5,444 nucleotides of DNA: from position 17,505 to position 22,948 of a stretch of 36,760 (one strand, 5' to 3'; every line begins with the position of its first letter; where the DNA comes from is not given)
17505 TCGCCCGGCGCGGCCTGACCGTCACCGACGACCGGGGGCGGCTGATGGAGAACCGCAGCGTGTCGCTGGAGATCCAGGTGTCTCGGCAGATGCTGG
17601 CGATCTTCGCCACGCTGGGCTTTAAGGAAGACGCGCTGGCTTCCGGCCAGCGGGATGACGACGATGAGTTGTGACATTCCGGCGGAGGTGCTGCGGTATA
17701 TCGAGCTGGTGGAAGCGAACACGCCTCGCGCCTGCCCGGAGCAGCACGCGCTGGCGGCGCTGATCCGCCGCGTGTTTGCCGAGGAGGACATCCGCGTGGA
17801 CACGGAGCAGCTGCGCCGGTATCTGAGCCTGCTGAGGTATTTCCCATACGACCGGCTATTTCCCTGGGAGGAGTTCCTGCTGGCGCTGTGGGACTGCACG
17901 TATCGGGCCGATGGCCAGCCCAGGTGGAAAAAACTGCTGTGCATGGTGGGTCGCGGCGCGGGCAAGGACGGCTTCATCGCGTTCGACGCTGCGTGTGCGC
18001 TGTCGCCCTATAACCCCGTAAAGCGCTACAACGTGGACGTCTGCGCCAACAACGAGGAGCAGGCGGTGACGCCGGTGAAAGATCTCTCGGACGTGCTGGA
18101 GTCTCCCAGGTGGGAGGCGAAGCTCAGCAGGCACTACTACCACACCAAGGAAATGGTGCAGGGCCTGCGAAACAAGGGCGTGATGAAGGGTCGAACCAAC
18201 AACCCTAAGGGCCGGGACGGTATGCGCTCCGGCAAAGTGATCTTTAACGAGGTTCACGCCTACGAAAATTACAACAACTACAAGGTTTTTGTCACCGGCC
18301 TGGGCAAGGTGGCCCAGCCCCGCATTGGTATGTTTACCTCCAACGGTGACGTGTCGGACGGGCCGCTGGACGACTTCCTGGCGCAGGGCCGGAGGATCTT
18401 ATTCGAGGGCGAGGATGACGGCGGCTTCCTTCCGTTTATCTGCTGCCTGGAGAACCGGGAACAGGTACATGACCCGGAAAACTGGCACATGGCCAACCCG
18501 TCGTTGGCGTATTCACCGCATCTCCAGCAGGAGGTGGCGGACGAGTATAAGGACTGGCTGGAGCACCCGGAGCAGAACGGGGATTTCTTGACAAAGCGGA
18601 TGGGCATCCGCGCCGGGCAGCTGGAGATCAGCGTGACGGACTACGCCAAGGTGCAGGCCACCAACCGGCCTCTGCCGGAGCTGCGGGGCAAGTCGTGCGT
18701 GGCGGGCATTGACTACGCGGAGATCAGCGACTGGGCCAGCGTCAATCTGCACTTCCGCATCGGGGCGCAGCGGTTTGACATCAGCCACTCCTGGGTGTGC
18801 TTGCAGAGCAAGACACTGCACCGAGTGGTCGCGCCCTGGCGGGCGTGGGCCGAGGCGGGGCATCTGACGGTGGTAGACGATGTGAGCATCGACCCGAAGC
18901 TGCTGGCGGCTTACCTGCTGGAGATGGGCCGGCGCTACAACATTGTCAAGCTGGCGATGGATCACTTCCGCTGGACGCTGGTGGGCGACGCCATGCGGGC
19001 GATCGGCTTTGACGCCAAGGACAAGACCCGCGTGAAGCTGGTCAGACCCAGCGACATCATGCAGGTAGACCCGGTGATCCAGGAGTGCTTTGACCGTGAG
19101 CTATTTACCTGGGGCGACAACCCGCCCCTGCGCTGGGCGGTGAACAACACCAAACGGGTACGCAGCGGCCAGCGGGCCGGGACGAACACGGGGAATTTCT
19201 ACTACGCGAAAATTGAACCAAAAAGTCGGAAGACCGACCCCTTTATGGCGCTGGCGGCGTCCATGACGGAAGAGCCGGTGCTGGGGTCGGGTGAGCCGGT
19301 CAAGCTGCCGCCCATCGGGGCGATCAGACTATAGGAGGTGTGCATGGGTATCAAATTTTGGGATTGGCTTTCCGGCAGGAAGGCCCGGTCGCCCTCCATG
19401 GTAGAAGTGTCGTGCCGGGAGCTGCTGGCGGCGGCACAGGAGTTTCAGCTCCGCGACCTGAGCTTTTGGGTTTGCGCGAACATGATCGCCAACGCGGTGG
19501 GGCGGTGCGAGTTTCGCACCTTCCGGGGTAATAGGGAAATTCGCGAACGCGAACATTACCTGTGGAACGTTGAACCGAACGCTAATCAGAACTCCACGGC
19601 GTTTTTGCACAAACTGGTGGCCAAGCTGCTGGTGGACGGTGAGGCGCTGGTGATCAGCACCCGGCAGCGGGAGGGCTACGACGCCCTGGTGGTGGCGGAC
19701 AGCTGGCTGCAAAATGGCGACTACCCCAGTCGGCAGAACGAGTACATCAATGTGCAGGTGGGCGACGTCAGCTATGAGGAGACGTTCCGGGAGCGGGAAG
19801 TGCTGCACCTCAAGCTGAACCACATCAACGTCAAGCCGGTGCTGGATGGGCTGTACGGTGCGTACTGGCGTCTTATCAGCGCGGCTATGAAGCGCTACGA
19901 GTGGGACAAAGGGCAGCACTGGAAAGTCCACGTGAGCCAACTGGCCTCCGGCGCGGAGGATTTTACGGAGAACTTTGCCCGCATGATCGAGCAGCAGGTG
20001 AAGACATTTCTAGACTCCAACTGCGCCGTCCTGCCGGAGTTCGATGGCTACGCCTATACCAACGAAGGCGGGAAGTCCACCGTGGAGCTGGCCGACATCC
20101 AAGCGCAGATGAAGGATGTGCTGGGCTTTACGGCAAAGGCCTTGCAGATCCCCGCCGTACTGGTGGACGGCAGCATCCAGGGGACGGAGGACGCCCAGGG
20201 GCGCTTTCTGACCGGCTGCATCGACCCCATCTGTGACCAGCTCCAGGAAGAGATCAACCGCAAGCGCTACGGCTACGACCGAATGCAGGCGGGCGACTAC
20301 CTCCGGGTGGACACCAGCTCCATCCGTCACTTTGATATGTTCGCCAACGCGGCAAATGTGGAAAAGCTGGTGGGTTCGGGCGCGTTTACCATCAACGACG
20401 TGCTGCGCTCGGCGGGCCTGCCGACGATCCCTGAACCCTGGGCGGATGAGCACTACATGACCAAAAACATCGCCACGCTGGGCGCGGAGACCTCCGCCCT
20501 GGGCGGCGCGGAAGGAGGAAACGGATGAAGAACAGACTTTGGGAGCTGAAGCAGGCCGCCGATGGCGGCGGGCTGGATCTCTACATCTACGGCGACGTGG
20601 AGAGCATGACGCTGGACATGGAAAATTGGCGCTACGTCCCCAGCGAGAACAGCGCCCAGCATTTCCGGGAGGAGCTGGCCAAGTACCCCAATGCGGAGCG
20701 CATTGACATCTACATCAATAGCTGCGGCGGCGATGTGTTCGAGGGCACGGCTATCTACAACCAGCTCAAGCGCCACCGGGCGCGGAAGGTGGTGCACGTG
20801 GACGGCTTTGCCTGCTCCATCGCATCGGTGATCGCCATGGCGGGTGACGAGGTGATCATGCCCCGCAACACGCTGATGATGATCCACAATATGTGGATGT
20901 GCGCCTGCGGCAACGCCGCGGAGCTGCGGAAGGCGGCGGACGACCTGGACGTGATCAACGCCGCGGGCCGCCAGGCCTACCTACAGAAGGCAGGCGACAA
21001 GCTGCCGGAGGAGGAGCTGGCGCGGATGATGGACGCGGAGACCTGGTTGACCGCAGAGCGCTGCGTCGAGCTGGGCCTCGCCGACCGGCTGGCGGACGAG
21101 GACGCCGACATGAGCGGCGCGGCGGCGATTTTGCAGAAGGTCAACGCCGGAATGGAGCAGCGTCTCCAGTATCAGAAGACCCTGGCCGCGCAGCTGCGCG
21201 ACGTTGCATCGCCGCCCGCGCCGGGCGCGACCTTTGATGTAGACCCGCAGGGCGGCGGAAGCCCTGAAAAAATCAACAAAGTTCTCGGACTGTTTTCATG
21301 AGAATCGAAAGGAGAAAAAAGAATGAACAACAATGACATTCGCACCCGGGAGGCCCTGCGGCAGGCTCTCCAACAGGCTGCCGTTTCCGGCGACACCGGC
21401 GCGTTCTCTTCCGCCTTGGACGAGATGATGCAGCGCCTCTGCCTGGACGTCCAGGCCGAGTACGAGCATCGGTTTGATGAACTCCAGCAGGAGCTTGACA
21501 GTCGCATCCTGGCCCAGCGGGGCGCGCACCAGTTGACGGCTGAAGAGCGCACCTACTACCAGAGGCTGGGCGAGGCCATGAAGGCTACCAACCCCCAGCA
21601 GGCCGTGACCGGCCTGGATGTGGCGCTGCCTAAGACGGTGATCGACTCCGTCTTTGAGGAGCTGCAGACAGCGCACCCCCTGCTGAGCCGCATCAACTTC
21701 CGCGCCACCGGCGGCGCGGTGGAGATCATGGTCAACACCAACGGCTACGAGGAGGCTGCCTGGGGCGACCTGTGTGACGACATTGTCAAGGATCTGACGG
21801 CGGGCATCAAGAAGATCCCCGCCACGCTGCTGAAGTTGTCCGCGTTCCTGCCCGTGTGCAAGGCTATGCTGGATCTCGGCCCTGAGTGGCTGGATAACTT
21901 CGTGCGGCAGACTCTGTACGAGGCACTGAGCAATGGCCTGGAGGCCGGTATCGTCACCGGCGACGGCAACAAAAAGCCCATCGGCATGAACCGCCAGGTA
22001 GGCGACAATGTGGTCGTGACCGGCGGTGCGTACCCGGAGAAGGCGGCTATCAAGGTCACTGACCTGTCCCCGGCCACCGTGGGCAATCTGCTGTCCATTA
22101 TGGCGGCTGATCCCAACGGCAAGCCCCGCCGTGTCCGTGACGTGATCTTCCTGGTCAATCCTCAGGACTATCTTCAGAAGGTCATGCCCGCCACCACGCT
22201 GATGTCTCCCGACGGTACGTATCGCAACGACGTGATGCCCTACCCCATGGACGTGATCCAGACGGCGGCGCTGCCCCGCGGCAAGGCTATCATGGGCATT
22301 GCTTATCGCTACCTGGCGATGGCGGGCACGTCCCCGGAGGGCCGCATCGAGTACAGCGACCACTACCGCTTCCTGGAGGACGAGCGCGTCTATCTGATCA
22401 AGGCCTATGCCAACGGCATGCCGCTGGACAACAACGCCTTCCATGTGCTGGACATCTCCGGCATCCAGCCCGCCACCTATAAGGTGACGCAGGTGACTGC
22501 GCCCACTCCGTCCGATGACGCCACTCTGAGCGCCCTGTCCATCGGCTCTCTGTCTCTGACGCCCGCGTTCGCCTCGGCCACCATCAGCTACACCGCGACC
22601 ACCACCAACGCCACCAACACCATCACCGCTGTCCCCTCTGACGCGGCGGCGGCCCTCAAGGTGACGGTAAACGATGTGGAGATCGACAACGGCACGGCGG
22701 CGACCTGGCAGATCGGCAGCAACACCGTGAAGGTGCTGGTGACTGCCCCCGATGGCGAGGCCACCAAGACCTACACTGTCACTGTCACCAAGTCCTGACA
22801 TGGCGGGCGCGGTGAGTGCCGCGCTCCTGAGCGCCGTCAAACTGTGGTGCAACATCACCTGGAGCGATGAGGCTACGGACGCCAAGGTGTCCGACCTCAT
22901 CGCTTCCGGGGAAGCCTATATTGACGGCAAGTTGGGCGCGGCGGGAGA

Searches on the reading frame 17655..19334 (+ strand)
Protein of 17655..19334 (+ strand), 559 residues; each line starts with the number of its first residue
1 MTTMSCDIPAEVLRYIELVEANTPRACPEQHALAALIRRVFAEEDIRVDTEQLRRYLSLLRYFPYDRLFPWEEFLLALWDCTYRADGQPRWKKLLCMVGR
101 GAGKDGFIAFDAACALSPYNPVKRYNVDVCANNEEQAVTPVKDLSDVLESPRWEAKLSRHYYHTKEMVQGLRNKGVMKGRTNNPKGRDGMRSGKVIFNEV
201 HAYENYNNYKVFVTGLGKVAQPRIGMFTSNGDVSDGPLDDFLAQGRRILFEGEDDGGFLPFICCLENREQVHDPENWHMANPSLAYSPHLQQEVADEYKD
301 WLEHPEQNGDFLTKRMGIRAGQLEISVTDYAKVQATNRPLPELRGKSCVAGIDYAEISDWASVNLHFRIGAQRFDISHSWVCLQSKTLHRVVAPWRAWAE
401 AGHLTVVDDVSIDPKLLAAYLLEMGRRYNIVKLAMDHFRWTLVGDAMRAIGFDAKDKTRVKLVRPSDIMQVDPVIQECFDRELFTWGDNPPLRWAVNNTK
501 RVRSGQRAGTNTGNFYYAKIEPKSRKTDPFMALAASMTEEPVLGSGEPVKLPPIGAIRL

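Call 8: search_protein_families(library=pfam, proteins=[window:17655-19334:+], max_evalue=0.01)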
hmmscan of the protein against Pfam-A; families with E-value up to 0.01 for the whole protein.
window:17655-19334:+ (559 aa): 2 families
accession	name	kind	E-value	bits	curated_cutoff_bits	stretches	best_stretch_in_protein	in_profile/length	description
PF20441.4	TerL_nuclease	-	8.1e-11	42.1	24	1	254-505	3-254/286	Terminase large subunit, endonuclease domain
PF03354.21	TerL_ATPase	-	2.7e-06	27.7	23.7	1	84-240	14-171/178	Terminase large subunit, ATPase domain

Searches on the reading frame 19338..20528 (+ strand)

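Call 8: search_protein_families(library=pfam, proteins=[window:19338-20528:+], max_evalue=0.01)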
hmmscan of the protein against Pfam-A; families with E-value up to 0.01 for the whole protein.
window:19338-20528:+ (396 aa): 1 family
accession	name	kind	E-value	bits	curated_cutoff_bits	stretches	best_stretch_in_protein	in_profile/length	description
PF04860.17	Phage_portal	-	1.3e-31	110.4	39.1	1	43-357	3-318/321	Phage portal protein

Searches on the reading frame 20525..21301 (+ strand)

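Call 8: search_protein_families(library=pfam, proteins=[window:20525-21301:+], max_evalue=0.01)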
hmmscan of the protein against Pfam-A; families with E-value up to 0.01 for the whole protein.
window:20525-21301:+ (258 aa): 3 families
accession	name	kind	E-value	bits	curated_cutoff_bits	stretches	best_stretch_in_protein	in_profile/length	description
PF00574.28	CLP_protease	-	5.2e-27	95.3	20.2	1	56-191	45-180/182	Clp protease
PF01972.22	SDH_protease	-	4.6e-09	36.1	31.3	1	34-118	69-152/286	ClpP-like SDH-type serine proteinase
PF25145.1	NfeD1b_N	-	0.0003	20.9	40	1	52-133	26-106/189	NfeD1b, N-terminal domain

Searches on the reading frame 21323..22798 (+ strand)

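Call 8: search_protein_families(library=pfam, proteins=[window:21323-22798:+], max_evalue=0.01)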
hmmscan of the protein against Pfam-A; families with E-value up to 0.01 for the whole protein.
window:21323-22798:+ (491 aa): 2 families
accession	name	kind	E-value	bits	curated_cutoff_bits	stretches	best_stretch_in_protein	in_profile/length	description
PF12733.13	Cadherin-like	-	1.5e-13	51.5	24.2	1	409-490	3-88/89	Cadherin-like beta sandwich domain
PF05065.19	Phage_capsid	-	3.1e-12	46.9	24.2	1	100-377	3-279/280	Phage capsid family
